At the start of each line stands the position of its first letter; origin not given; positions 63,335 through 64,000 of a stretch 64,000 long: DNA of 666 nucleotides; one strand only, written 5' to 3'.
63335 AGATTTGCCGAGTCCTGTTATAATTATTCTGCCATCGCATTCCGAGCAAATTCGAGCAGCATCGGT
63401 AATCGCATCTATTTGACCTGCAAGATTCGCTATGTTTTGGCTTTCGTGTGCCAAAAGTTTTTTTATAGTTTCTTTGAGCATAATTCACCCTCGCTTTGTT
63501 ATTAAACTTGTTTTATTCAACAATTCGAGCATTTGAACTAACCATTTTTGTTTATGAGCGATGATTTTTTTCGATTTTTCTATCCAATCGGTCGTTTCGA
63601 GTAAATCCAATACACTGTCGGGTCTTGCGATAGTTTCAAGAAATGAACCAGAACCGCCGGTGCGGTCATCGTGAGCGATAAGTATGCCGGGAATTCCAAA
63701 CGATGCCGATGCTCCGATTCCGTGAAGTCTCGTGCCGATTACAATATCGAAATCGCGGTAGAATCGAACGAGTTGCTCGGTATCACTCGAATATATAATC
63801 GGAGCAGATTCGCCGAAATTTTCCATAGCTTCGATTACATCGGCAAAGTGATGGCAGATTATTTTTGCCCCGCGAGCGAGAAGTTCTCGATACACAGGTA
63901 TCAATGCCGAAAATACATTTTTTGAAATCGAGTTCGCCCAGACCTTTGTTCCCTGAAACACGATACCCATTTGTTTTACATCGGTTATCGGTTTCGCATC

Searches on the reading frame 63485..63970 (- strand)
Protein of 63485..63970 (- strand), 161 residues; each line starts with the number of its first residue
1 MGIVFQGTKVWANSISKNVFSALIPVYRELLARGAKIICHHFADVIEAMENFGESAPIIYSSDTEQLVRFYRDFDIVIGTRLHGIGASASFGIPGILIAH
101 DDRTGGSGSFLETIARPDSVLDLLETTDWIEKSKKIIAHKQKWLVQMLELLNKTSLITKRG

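Call 75: search_protein_families(library=pfam, proteins=[window:63485-63970:-], max_evalue=0.00001)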
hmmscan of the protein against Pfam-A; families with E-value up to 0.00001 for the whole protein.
window:63485-63970:- (161 aa): 1 family
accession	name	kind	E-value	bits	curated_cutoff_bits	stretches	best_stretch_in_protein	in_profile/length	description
PF04230.19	PS_pyruv_trans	-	5.5e-10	40.1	25.3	1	25-101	192-279/280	Polysaccharide pyruvyl transferase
